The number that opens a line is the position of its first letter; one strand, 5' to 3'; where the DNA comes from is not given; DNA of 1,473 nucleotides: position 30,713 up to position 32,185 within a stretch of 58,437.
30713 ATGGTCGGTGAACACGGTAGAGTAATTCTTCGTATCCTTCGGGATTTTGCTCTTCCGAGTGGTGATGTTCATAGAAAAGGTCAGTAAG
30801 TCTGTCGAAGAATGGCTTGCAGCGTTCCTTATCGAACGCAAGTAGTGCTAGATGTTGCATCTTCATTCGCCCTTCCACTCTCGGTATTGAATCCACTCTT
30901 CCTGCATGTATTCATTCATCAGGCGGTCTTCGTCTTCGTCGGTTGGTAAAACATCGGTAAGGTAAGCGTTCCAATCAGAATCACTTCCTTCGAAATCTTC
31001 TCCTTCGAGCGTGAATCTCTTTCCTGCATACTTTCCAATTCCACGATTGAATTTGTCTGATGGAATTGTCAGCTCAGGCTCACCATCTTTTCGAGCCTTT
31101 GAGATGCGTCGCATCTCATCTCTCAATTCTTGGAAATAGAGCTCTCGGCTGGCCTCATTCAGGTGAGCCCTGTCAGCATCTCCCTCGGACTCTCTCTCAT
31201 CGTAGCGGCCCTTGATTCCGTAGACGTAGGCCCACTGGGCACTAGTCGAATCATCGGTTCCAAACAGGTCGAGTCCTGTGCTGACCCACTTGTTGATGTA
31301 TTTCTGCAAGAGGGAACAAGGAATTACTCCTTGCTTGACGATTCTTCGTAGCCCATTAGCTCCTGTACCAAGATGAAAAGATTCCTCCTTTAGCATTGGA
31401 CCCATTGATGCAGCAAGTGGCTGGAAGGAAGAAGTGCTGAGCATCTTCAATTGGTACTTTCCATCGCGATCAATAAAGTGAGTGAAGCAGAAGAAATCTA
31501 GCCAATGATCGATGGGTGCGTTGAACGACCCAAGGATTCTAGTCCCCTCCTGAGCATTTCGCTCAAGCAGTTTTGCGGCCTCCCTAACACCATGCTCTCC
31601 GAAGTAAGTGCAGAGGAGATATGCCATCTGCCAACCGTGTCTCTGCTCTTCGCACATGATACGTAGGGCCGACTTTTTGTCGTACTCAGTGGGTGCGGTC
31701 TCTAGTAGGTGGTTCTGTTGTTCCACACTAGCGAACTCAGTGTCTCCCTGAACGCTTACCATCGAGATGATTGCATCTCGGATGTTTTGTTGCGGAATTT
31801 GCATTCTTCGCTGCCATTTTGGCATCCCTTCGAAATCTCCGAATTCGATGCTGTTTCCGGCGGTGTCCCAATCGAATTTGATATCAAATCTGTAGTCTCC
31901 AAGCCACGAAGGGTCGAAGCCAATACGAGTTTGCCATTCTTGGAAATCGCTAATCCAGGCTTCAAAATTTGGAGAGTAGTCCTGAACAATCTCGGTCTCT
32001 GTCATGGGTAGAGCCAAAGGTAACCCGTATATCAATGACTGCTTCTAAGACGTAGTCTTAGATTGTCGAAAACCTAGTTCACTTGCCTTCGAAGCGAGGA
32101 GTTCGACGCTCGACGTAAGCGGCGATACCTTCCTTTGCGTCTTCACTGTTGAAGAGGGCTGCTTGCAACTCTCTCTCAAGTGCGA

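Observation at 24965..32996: Archaeal Box-like aerobic aromatic-CoA ring-epoxidation cluster without boxA or a CoA ligase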

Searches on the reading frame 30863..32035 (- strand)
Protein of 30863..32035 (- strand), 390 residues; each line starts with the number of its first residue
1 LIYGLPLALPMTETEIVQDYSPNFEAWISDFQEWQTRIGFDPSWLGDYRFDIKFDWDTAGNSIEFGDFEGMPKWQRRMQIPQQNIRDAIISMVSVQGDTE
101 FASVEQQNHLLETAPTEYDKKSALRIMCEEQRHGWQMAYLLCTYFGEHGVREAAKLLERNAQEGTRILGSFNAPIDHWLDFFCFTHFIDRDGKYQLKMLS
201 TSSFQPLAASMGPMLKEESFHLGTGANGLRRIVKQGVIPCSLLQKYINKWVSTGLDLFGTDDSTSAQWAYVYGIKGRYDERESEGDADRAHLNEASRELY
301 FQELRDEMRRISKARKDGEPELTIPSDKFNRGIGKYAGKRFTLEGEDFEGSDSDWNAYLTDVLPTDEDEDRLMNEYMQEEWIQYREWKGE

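Call 3: search_protein_families(library=pfam, proteins=[window:30863-32035:-], max_evalue=0.01)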
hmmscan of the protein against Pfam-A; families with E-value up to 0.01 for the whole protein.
window:30863-32035:- (390 aa): 1 family
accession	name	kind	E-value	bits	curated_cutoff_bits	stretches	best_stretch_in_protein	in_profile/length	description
PF05138.18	PaaA_PaaC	-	2.5e-13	50.3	28.5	1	82-269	11-197/263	Phenylacetic acid catabolic protein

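Call 4: search_protein_families(library=ncbifam, proteins=[window:30863-32035:-], max_evalue=0.01)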
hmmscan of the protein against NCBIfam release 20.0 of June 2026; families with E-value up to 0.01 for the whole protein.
window:30863-32035:- (390 aa): 2 families
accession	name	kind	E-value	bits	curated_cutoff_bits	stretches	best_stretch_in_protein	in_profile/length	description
TIGR03225.1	benzo_boxB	equivalog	2e-65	221.4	499.1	3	40-235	63-256/471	benzoyl-CoA 2,3-epoxidase subunit BoxB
TIGR02156.2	PA_CoA_Oxy1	equivalog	7.9e-11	41.6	280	1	83-275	19-208/289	1,2-phenylacetyl-CoA epoxidase subunit PaaA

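Call 7: search_solved_structures(query=window:30863-32035:-, max_evalue=1, show_alignments=2)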
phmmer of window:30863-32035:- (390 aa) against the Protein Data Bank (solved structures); distinct sequences matched with E-value up to 1: 5.
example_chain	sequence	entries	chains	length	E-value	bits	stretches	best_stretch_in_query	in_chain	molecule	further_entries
3per_A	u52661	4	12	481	2.4e-48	168.5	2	44-235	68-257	Benzoyl-CoA oxygenase component B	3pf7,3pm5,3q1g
4mud_A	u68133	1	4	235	1e-20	77.5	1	70-235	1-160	Ring oxydation complex/ phenylacetic acid degradation related protein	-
4ii4_A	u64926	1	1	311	7.2e-06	28.6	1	86-268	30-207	1,2-phenylacetyl-CoA epoxidase, subunit A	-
4iit_A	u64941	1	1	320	1.3e-05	27.8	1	86-269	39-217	Phenylacetate-CoA oxygenase subunit PaaA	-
3pvr_A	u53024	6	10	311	1.8e-05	27.3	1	86-268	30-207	Phenylacetic acid degradation protein paaA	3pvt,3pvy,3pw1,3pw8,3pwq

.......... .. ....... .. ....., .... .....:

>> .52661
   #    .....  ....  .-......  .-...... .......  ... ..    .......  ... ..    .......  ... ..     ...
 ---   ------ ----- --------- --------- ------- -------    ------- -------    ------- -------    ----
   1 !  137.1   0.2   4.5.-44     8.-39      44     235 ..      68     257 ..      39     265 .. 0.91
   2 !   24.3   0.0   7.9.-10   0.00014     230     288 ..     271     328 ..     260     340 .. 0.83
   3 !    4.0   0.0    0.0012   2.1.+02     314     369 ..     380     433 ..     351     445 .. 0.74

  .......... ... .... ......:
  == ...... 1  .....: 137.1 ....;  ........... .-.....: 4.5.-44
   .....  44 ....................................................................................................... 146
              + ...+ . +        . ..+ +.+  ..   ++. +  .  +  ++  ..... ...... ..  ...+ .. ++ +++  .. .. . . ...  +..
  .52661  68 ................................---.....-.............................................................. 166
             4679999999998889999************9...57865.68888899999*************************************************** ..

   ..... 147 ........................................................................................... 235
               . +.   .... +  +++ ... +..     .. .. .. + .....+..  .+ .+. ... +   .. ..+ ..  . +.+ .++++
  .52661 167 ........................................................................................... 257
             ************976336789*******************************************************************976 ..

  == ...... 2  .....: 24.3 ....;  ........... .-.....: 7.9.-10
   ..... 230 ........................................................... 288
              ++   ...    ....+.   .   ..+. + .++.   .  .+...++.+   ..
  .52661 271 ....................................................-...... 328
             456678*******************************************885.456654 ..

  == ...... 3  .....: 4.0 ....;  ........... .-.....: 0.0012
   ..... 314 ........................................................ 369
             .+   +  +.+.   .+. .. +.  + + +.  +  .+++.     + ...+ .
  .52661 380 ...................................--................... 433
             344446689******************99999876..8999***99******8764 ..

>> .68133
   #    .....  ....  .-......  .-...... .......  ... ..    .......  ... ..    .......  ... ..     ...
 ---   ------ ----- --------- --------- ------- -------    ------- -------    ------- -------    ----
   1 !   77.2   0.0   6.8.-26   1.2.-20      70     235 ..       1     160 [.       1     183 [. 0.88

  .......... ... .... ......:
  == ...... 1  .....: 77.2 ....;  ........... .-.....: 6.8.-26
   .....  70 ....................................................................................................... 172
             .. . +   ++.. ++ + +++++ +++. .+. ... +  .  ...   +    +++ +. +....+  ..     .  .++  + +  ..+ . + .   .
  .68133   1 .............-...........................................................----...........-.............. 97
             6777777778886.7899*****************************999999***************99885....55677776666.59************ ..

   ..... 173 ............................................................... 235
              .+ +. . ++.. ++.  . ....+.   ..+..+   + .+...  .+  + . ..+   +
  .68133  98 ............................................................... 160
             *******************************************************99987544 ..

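Call 10: find_homologous_proteins(query=window:30863-32035:-)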
Query window:30863-32035:- (390 aa): 5975 proteins with E <= 0.001 among 8000 candidates; the best 120 are listed.
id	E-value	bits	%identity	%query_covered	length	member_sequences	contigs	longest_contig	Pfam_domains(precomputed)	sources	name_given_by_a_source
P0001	1.3e-257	872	95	99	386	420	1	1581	PF05138.19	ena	-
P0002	1.5e-241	820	91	97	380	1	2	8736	PF05138.19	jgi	jgi:benzoyl-CoA 2,3-dioxygenase component B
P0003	1.6e-241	820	91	97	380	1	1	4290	PF05138.19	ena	-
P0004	1.6e-241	819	91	97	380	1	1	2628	PF05138.19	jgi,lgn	jgi:benzoyl-CoA 2,3-dioxygenase component B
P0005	1.9e-241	819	91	97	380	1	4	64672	PF05138.19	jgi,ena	jgi:benzoyl-CoA 2,3-dioxygenase component B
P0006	2.1e-241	819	90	97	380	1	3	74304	PF05138.19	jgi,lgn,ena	jgi:benzoyl-CoA 2,3-dioxygenase component B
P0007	2.5e-241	819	90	97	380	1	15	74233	PF05138.19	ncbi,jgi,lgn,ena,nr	ncbi:MAG TPA: hypothetical protein EYQ07_02555 [Candidatus Poseidoniales archaeon]|jgi:benzoyl-CoA 2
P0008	5.4e-241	818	90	97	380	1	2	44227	PF05138.19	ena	-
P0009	6.5e-241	817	90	97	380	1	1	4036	PF05138.19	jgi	jgi:benzoyl-CoA 2,3-dioxygenase component B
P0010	8.0e-241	817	90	97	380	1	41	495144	PF05138.19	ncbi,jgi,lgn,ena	jgi:benzoyl-CoA 2,3-dioxygenase component B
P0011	1.0e-240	817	90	97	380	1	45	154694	PF05138.19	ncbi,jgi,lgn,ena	jgi:benzoyl-CoA 2,3-dioxygenase component B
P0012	1.0e-240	817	90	97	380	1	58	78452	PF05138.19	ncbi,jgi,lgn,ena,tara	jgi:benzoyl-CoA 2,3-dioxygenase component B|tara:strand:- start:1012 stop:2154 length:1143 start_cod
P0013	1.2e-240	817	91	97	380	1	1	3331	PF05138.19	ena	-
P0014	1.4e-240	816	90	97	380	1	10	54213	PF05138.19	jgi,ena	jgi:benzoyl-CoA 2,3-dioxygenase component B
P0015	1.4e-240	816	90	97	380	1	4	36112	PF05138.19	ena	-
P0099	1.6e-234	796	88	97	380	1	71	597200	PF05138.19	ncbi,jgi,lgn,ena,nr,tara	ncbi:MAG: hypothetical protein CMA38_00115 [Euryarchaeota archaeon]|jgi:benzoyl-CoA 2,3-dioxygenase 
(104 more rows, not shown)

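Call 23: search_protein_representatives(protein=window:30863-32005:-)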
Query: 380 residues. Proteins with E-value up to 0.001 (for the whole library): 889; up to 1e-10: 465; up to 1e-30: 129. The best 150 are listed.
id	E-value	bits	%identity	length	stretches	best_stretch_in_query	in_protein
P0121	2.3e-114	399.0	49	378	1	12-379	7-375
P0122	3.5e-112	391.9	71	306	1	48-277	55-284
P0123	5.6e-100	351.7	54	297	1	14-299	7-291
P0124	1.0e-97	344.2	47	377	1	17-377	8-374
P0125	2.6e-84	300.1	61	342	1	61-276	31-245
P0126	7.4e-82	292.0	58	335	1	114-337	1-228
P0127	8.9e-80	285.2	45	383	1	51-373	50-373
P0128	2.4e-79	283.7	59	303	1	13-226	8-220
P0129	1.5e-78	281.2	57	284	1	117-336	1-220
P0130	1.4e-77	277.9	53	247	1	133-373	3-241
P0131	1.7e-75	271.1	51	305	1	13-247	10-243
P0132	8.0e-72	259.0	44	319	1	13-324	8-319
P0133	3.0e-70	253.8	63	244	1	84-260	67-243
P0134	3.3e-69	250.4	53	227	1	13-229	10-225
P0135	1.1e-68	248.7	63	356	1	122-296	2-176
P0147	2.4e-57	211.3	37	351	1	13-331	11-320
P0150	1.6e-55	205.3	43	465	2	50-276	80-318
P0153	5.4e-54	200.3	41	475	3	29-225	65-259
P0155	4.0e-52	194.1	39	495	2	40-272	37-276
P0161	3.2e-49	184.6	38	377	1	49-358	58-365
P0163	7.4e-49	183.4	37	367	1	51-372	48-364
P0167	3.7e-47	177.8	39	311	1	13-305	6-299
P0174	3.1e-45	171.5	45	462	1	34-273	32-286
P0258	8.7e-30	120.6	34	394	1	48-366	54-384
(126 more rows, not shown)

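Call 24: search_protein_families(library=ncbifam, proteins=[P0121, P0124, P0127, P0161, P0163, P0258, P0150, P0153, P0155, P0174], max_evalue=0.00001)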
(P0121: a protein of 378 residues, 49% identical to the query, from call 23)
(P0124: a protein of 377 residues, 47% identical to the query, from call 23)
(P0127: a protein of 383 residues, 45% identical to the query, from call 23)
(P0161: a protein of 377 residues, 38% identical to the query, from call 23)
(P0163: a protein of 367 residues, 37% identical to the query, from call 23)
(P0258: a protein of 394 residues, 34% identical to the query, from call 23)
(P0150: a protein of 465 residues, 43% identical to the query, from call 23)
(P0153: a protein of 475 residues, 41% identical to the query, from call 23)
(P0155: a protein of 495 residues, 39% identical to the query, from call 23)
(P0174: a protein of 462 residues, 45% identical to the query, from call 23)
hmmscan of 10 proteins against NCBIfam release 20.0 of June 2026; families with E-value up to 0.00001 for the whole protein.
P0121 (378 aa): 2 families
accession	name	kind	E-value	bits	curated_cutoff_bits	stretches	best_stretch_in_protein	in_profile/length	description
TIGR03225.1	benzo_boxB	equivalog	2.9e-69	234.1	499.1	2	49-277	84-329/471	benzoyl-CoA 2,3-epoxidase subunit BoxB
TIGR02156.2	PA_CoA_Oxy1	equivalog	6.7e-11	41.8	280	1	73-273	21-218/289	1,2-phenylacetyl-CoA epoxidase subunit PaaA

P0124 (377 aa): 2 families
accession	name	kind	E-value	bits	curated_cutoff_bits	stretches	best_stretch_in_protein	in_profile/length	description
TIGR03225.1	benzo_boxB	equivalog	8.2e-69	232.6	499.1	1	42-263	83-320/471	benzoyl-CoA 2,3-epoxidase subunit BoxB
TIGR02156.2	PA_CoA_Oxy1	equivalog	1.8e-12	47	280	1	54-269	9-217/289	1,2-phenylacetyl-CoA epoxidase subunit PaaA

P0127 (383 aa): 1 family
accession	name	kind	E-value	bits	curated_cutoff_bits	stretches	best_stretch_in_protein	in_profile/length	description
TIGR03225.1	benzo_boxB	equivalog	1.7e-50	172.2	499.1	1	50-272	84-323/471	benzoyl-CoA 2,3-epoxidase subunit BoxB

P0161 (377 aa): 2 families
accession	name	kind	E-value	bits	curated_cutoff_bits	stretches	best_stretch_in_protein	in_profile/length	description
TIGR03225.1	benzo_boxB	equivalog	5.6e-29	101.3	499.1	1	38-220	60-246/471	benzoyl-CoA 2,3-epoxidase subunit BoxB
TIGR02156.2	PA_CoA_Oxy1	equivalog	1.2e-20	73.7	280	1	78-289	16-223/289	1,2-phenylacetyl-CoA epoxidase subunit PaaA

P0163 (367 aa): 1 family
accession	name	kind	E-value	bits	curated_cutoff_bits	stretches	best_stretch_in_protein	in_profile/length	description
TIGR03225.1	benzo_boxB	equivalog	1.6e-28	99.8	499.1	2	48-222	84-256/471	benzoyl-CoA 2,3-epoxidase subunit BoxB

P0258 (394 aa): 2 families
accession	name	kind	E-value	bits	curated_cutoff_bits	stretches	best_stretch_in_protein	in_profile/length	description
TIGR03225.1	benzo_boxB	equivalog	9.8e-14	51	499.1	1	58-229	85-250/471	benzoyl-CoA 2,3-epoxidase subunit BoxB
TIGR02156.2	PA_CoA_Oxy1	equivalog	2.2e-07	30.2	280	1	152-287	85-217/289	1,2-phenylacetyl-CoA epoxidase subunit PaaA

P0150 (465 aa): 2 families
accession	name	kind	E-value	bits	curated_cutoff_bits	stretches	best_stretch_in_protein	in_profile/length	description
TIGR03225.1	benzo_boxB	equivalog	3.9e-202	672.2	499.1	1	4-463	6-470/471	benzoyl-CoA 2,3-epoxidase subunit BoxB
TIGR02156.2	PA_CoA_Oxy1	equivalog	9.8e-07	28.1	280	1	82-300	4-197/289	1,2-phenylacetyl-CoA epoxidase subunit PaaA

P0153 (475 aa): 1 family
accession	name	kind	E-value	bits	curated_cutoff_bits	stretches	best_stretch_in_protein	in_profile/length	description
TIGR03225.1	benzo_boxB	equivalog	8.5e-274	908.5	499.1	1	4-474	1-471/471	benzoyl-CoA 2,3-epoxidase subunit BoxB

P0155 (495 aa): 1 family
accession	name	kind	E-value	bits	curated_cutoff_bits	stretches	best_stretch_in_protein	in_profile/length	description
TIGR03225.1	benzo_boxB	equivalog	6.4e-46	157.1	499.1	1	39-432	75-464/471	benzoyl-CoA 2,3-epoxidase subunit BoxB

P0174 (462 aa): 1 family
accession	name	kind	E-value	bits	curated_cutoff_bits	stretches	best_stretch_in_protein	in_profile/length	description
TIGR03225.1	benzo_boxB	equivalog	1.1e-152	509.2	499.1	1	1-292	37-330/471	benzoyl-CoA 2,3-epoxidase subunit BoxB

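Call 25: list_cluster_members(proteins=[P0121, P0124, P0127, P0161, P0163, P0258, P0147, P0155, P0132, P0167])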
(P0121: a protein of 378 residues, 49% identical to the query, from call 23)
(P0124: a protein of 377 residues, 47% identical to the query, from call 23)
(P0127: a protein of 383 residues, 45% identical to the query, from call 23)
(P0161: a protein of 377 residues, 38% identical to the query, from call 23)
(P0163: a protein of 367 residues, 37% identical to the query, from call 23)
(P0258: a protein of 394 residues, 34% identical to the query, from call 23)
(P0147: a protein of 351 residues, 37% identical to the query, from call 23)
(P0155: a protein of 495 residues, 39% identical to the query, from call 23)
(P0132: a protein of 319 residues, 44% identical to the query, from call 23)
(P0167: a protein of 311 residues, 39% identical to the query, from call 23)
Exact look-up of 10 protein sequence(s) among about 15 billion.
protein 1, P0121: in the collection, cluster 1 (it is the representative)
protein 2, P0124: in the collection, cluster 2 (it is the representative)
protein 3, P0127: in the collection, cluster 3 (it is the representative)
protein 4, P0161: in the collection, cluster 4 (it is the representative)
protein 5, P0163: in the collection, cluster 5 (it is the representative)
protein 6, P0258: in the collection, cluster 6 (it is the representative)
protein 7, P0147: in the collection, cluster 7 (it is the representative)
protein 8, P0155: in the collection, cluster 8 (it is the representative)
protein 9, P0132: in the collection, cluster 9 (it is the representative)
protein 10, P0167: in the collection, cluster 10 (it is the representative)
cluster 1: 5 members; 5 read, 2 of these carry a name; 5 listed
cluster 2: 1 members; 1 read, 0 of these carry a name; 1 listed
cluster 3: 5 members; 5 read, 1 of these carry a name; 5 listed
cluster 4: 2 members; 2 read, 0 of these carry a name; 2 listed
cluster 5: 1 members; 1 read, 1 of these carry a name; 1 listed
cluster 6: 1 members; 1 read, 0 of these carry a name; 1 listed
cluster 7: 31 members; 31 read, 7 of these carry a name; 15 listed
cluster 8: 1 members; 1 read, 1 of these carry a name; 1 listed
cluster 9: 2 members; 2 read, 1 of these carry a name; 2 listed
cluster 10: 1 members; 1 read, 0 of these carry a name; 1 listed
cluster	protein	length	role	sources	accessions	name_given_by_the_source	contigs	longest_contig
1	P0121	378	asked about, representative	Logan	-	-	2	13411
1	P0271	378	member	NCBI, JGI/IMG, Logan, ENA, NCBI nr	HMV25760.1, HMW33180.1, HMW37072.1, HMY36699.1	phenylacetate-CoA oxygenase subunit PaaI [bacterium]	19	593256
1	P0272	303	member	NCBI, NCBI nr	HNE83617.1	MAG TPA: phenylacetate-CoA oxygenase subunit PaaI, partial [bacterium] | phenylacetate-CoA oxygenase subunit PaaI [bacterium]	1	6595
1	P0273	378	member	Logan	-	-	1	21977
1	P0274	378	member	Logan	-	-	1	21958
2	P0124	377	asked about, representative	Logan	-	-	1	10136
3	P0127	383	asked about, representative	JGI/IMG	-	-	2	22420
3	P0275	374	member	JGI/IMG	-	benzoyl-CoA 2,3-dioxygenase component B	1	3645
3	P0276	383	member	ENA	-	-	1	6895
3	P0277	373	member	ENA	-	-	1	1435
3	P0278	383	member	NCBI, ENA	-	-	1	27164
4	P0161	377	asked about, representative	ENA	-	-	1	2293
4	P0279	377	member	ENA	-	-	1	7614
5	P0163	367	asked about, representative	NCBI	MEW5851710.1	MAG: Phenylacetic acid catabolic protein [Myxococcota bacterium]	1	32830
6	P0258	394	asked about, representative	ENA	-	-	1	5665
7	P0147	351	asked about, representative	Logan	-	-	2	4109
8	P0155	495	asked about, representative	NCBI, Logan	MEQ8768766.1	MAG: hypothetical protein RL885_32975 [Planctomycetota bacterium]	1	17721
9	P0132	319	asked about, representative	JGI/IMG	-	1,2-phenylacetyl-CoA epoxidase catalytic subunit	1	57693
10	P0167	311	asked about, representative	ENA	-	-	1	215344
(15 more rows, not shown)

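Call 26: find_encoding_contigs(protein=P0271, flank=8000, max_places=3)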
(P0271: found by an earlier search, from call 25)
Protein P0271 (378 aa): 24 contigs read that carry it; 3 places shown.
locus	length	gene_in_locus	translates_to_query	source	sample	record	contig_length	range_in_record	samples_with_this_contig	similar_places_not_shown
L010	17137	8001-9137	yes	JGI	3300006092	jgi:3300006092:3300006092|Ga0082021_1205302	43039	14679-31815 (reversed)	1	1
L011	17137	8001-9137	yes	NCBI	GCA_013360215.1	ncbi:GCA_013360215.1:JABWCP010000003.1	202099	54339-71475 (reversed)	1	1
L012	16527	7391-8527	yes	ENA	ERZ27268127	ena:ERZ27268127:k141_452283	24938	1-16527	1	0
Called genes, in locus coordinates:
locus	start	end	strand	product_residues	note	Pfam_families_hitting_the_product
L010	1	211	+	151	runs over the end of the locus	PF00011:HSP20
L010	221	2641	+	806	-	PF02190:LON_substr_bdg, PF00004:AAA, PF07728:AAA_5 (weak), PF22667:Lon_lid, PF05362:Lon_C, PF13541:ChlI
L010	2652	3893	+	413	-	PF00072:Response_reg, PF02518:HATPase_c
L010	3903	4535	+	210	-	PF02627:CMD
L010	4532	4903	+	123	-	PF01648:ACPS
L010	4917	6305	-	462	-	PF03448:MgtE_N, PF00571:CBS, PF01769:MgtE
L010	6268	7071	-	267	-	PF00398:RrnaAD, PF13489:Methyltransf_23 (weak), PF08241:Methyltransf_11 (weak), PF08242:Methyltransf_12, PF13649:Methyltransf_25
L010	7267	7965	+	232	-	PF00440:TetR_N, PF17932:TetR_C_24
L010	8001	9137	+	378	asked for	PF05138:PaaA_PaaC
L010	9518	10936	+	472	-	PF11013:DUF2851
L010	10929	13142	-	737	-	PF07719:TPR_2 (faint), PF13181:TPR_8 (faint), PF13428:TPR_14 (faint), PF14559:TPR_19 (faint), PF21033:RMD1-3 (faint), PF13174:TPR_6 (faint), PF01464:SLT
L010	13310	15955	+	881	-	PF03176:MMPL, PF02355:SecD_SecF_C (faint), PF03176:MMPL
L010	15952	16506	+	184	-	PF05708:Peptidase_C92 (faint), PF00877:NLPC_P60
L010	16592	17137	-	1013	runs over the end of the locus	PF00072:Response_reg, PF08447:PAS_3, PF00989:PAS, PF08447:PAS_3, PF13426:PAS_9, PF08447:PAS_3, PF00989:PAS, PF08448:PAS_4, +8 more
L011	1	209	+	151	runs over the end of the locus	PF00011:HSP20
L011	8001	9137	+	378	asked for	PF05138:PaaA_PaaC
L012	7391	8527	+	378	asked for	PF05138:PaaA_PaaC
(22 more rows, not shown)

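Call 27: find_encoding_contigs(protein=P0099, flank=8000, max_places=4)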
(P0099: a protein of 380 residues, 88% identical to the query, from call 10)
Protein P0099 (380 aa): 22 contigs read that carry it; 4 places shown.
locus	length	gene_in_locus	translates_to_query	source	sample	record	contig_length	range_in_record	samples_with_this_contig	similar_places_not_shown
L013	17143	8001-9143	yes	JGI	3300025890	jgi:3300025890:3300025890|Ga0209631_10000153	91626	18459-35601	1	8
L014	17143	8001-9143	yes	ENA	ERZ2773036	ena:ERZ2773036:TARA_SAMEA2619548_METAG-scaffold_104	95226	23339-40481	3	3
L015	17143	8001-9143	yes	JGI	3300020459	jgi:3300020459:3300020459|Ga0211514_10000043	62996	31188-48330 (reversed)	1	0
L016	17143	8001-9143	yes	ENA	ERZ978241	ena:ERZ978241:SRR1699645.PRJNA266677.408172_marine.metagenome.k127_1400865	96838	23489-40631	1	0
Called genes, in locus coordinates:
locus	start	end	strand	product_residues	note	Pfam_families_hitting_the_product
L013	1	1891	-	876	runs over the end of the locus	-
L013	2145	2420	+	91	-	PF12976:DUF3860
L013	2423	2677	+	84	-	PF12976:DUF3860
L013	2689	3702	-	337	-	PF00274:Glycolytic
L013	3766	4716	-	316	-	PF03320:FBPase_glpX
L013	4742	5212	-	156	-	PF01967:MoaC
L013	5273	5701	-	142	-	PF02391:MoaE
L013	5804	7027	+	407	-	PF13450:NAD_binding_8 (weak)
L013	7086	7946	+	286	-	PF00378:ECH_1, PF16113:ECH_2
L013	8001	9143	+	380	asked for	PF05138:PaaA_PaaC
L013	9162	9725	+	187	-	-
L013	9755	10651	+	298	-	PF01210:NAD_Gly3P_dh_N (weak), PF02737:3HCDH_N, PF03446:NAD_binding_2 (weak), PF00725:3HCDH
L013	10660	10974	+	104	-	PF03083:MtN3_slv (faint), PF04193:PQ-loop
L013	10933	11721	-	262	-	PF00378:ECH_1, PF16113:ECH_2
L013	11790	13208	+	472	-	PF00171:Aldedh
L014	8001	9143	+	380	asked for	PF05138:PaaA_PaaC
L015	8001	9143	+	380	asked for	PF05138:PaaA_PaaC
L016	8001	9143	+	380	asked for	PF05138:PaaA_PaaC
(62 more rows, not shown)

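Call 47: find_encoding_contigs(protein=P0127, flank=7000, max_places=2)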
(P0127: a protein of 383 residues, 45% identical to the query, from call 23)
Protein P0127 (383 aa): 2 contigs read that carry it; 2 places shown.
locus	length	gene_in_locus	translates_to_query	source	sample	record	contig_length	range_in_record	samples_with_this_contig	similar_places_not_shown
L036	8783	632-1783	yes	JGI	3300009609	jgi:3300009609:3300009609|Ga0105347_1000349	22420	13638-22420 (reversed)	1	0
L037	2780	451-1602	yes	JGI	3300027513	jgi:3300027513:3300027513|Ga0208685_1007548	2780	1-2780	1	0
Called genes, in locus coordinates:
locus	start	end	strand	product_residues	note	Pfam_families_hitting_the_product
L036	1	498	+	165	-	?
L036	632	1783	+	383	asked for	PF05138:PaaA_PaaC (faint)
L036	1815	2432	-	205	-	PF13489:Methyltransf_23, PF07021:MetW (weak), PF13847:Methyltransf_31 (weak), PF08241:Methyltransf_11 (weak), PF08242:Methyltransf_12, PF13649:Methyltransf_25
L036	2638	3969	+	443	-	PF03448:MgtE_N, PF00571:CBS, PF01769:MgtE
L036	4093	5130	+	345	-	-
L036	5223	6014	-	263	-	PF02585:PIG-L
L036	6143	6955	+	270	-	-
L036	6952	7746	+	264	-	PF00404:Dockerin_1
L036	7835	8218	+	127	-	PF16734:Pilin_GH (weak)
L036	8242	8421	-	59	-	-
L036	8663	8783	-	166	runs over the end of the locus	PF13474:SnoaL_3, PF14534:DUF4440 (weak), PF12680:SnoaL_2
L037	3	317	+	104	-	?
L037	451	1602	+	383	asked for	PF05138:PaaA_PaaC (faint)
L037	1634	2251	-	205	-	PF13489:Methyltransf_23, PF07021:MetW (weak), PF13847:Methyltransf_31 (weak), PF08241:Methyltransf_11 (weak), PF08242:Methyltransf_12, PF13649:Methyltransf_25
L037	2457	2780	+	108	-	?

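Call 48: find_encoding_contigs(protein=P0163, flank=7000, max_places=1)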
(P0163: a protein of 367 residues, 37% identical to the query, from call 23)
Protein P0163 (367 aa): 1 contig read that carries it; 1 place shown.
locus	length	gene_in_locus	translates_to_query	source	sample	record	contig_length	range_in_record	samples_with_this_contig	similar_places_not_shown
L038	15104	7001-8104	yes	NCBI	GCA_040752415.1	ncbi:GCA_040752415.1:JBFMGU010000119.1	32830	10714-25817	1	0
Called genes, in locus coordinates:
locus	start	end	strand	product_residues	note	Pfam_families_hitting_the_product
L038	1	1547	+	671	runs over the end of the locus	PF12704:MacB_PCD (weak), PF02687:FtsX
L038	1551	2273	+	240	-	PF00005:ABC_tran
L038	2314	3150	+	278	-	-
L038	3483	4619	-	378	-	PF09949:APP1_cat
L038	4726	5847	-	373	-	-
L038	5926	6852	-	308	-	PF02541:Ppx-GppA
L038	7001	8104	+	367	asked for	PF05138:PaaA_PaaC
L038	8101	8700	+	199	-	PF01330:RuvA_N, PF00633:HHH (faint), PF14520:HHH_5, PF07499:RuvA_C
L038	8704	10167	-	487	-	PF01546:Peptidase_M20, PF07687:M20_dimer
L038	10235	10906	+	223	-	-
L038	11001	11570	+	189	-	PF05685:Uma2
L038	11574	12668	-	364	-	-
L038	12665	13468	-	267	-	PF07690:MFS_1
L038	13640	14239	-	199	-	-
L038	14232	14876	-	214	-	PF04381:RdgC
